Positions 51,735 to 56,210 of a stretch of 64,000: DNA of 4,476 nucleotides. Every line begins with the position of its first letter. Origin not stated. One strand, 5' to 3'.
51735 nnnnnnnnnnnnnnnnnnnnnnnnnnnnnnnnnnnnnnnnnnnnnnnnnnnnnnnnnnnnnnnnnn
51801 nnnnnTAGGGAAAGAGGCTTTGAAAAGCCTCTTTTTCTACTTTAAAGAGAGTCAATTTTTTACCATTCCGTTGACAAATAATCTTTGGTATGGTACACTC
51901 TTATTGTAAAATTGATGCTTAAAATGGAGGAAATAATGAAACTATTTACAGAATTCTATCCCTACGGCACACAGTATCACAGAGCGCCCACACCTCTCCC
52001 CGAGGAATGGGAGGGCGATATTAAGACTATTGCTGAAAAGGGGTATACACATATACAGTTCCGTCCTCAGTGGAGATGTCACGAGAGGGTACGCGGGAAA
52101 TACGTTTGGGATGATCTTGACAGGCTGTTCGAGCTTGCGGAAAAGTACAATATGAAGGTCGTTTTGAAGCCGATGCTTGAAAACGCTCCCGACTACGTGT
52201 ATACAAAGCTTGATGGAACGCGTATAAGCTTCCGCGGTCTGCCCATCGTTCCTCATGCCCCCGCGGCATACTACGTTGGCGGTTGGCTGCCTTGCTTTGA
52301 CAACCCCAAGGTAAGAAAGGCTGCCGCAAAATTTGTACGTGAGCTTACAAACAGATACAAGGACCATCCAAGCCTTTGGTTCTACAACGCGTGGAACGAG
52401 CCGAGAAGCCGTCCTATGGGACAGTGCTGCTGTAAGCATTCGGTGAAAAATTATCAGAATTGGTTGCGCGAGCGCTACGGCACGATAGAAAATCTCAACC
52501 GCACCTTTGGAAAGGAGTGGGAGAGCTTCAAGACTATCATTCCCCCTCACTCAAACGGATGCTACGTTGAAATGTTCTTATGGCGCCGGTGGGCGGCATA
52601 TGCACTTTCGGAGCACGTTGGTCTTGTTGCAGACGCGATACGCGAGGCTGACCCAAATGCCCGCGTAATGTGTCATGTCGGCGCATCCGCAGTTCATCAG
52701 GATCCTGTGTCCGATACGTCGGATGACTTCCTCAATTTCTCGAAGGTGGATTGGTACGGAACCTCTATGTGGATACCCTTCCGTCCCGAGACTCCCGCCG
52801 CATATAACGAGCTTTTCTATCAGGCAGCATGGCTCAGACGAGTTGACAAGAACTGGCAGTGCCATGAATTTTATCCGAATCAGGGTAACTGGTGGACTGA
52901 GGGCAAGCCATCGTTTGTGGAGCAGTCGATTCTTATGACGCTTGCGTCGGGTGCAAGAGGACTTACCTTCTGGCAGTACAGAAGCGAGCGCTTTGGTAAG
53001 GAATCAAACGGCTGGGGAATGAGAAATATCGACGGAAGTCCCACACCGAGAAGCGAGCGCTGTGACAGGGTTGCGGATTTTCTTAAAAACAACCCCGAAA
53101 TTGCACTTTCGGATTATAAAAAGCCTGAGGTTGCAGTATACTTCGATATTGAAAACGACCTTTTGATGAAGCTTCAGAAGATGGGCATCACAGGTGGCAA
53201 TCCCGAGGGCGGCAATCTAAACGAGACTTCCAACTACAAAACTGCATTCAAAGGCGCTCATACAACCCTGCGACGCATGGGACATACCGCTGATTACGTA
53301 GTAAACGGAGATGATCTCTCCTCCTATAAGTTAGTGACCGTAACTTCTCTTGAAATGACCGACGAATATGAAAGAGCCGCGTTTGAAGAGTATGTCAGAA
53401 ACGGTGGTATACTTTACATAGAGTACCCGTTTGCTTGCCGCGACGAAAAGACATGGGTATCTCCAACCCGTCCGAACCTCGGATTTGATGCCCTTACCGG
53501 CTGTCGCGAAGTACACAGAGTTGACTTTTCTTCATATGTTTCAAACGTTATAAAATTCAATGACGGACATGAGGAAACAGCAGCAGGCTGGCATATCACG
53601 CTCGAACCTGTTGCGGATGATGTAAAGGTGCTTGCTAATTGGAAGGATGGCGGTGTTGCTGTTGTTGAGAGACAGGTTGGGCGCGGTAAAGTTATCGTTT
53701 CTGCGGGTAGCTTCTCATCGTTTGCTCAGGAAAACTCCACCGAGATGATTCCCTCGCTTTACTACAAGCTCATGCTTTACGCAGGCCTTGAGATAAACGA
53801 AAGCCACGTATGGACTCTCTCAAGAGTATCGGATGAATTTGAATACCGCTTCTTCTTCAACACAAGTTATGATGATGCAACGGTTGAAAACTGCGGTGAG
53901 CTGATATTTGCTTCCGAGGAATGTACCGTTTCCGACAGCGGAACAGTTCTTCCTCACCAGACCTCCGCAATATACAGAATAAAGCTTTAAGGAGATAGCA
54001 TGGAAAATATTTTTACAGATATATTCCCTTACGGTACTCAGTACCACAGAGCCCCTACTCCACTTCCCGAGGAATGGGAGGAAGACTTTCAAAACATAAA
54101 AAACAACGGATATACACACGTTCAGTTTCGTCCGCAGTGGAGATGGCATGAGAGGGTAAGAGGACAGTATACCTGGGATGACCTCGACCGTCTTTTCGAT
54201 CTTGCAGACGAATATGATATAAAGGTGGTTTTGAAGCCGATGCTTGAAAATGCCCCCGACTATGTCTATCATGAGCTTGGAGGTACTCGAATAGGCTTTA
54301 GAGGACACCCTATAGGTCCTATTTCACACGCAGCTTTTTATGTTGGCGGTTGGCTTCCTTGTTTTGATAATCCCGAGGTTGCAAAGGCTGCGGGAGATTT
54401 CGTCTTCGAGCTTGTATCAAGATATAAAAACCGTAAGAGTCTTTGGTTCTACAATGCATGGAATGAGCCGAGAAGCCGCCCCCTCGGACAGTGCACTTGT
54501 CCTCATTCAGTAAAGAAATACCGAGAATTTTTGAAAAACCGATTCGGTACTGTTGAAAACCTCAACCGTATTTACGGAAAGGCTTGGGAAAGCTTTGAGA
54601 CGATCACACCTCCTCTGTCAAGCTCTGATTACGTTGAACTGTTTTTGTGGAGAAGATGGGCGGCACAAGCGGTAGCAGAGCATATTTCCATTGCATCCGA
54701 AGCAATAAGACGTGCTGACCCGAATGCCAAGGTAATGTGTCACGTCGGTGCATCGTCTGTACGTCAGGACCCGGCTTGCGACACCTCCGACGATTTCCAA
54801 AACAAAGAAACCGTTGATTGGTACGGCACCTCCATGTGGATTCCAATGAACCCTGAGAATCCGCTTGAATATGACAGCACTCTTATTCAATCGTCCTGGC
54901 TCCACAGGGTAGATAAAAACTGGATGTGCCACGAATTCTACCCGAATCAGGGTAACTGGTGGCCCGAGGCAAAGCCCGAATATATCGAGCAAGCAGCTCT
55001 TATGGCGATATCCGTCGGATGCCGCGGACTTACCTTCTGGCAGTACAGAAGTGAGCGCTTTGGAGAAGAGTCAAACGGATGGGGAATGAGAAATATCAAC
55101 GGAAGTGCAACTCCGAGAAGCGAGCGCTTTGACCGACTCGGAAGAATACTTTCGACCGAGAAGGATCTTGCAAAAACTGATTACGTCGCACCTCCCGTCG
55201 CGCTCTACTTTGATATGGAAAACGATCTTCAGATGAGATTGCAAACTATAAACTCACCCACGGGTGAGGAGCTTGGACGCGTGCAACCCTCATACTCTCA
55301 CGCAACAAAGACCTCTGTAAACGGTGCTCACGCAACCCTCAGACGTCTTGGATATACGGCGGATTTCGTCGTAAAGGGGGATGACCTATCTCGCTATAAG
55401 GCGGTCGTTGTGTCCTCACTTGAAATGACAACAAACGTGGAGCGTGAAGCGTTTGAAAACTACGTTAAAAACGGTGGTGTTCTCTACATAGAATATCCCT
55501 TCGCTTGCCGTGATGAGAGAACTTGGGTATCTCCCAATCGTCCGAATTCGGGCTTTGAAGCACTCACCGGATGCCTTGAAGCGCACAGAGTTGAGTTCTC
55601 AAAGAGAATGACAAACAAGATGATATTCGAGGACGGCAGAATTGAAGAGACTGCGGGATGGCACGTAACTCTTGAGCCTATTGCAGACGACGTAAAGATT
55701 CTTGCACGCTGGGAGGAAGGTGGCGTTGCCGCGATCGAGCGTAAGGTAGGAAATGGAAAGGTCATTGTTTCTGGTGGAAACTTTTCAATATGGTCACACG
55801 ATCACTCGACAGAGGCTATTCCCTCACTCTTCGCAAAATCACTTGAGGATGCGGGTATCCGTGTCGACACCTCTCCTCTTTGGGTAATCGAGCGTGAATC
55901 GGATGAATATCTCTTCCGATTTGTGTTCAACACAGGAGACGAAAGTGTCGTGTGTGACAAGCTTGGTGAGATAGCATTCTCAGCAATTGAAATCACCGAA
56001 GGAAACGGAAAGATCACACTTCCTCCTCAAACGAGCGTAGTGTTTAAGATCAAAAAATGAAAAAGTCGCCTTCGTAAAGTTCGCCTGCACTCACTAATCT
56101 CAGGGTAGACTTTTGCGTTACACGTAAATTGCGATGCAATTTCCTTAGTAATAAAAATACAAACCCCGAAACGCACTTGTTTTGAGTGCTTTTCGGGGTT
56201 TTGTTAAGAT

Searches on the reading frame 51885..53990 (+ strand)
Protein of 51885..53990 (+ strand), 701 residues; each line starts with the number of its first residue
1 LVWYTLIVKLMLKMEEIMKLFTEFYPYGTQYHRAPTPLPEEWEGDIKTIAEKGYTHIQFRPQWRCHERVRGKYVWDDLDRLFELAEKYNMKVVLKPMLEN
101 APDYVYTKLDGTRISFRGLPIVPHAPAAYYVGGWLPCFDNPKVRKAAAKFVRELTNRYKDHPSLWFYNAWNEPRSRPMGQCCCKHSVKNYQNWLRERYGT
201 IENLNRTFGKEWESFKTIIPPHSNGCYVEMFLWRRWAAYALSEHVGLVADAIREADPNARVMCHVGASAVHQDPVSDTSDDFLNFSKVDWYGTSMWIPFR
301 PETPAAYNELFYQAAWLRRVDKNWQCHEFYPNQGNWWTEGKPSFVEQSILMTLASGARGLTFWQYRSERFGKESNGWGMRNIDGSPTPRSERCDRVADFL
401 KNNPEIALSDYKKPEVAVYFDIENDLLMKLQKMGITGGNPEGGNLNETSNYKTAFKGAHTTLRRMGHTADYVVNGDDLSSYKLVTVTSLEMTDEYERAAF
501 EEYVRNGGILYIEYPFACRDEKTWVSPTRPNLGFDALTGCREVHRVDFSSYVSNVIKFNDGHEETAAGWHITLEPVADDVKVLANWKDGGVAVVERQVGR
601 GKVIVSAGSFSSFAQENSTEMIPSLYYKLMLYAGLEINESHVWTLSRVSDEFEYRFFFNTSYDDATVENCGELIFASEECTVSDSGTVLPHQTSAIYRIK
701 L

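Call 3: search_protein_families(library=pfam, proteins=[window:51885-53990:+], max_evalue=0.001)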
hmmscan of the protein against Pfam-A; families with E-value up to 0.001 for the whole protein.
window:51885-53990:+ (701 aa): 3 families
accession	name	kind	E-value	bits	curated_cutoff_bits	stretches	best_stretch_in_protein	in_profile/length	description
PF02449.21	Glyco_hydro_42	-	1.7e-30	107.1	21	1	40-393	10-366/376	Beta-galactosidase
PF08532.16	Glyco_hydro_42M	-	1.7e-13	51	25.8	1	415-607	2-185/207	Beta-galactosidase trimerisation domain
PF01301.25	Glyco_hydro_35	-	1.6e-05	25.1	27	1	31-96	18-83/319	Glycosyl hydrolases family 35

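Call 4: search_protein_families(library=ncbifam, proteins=[window:51885-53990:+], max_evalue=0.001)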
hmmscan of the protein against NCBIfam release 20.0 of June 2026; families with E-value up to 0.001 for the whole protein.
window:51885-53990:+ (701 aa): 0 families

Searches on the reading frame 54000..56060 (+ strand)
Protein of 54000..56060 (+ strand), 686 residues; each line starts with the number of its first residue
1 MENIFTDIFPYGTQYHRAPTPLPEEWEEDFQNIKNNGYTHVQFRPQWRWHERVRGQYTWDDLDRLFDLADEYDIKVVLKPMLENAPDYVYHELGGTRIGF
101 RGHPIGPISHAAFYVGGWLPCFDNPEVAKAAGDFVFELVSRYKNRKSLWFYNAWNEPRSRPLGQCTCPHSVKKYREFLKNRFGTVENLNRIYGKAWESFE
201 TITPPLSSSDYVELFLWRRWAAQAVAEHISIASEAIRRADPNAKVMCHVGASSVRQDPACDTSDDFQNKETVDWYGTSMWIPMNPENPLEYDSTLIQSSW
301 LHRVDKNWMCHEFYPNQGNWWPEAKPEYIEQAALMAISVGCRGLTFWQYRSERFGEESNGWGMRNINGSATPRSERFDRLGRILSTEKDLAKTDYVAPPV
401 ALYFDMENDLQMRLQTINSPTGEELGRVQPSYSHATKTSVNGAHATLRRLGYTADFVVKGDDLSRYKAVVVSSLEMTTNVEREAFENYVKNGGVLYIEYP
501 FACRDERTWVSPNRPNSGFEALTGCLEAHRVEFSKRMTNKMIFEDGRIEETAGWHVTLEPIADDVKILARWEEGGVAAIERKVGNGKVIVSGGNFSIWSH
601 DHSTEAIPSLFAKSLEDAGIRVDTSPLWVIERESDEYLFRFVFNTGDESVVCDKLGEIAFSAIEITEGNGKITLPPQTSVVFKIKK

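Call 3: search_protein_families(library=pfam, proteins=[window:54000-56060:+], max_evalue=0.001)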
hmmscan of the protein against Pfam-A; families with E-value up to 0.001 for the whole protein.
window:54000-56060:+ (686 aa): 3 families
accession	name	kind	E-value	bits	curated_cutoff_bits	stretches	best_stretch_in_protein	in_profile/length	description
PF02449.21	Glyco_hydro_42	-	2.5e-30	106.5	21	1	24-383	10-372/376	Beta-galactosidase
PF08532.16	Glyco_hydro_42M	-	4.9e-15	56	25.8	1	400-592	3-185/207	Beta-galactosidase trimerisation domain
PF01301.25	Glyco_hydro_35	-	2.7e-06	27.6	27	1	15-80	18-83/319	Glycosyl hydrolases family 35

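Call 4: search_protein_families(library=ncbifam, proteins=[window:54000-56060:+], max_evalue=0.001)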
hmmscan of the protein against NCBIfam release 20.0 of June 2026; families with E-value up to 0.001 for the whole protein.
window:54000-56060:+ (686 aa): 0 families

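Call 66: search_solved_structures(query=window:54000-56057:+, max_evalue=0.00001)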
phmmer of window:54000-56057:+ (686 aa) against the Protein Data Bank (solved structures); distinct sequences matched with E-value up to 0.00001: 12.
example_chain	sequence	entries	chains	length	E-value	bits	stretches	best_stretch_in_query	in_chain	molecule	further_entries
1kwg_A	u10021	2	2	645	1.1e-13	53.6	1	23-495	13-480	BETA-GALACTOSIDASE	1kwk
6lvw_A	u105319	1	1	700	1.9e-12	49.4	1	23-512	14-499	Beta-galactosidase Bga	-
4uni_A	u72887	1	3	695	2.5e-12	49.1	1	19-682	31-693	BETA-GALACTOSIDASE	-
4uoq_A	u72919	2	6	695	1.5e-11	46.5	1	19-682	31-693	BETA-GALACTOSIDASE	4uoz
9ta3_A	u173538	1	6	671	5.7e-11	44.6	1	9-193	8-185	Beta-galactosidase LacZ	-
8ibr_A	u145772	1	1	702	2e-07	32.9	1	11-683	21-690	Beta-galactosidase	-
8ibs_A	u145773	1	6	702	4.9e-07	31.6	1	11-683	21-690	Beta-galactosidase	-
8ibt_A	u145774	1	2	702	5.4e-07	31.4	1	11-683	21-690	Beta-galactosidase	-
7vkx_A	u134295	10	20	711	2.4e-06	29.3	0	168-246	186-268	beta-1,2-glucosyltransferase | Beta-galactosidase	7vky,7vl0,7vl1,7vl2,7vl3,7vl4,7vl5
7x87_A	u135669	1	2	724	2.5e-06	29.2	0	168-246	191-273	Beta-galactosidase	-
7vkw_A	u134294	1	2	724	2.5e-06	29.2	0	168-246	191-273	beta-1,2-glucosyltransferase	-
7vkz_A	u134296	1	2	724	2.5e-06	29.2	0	168-246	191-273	beta-1,2-glucosyltransferase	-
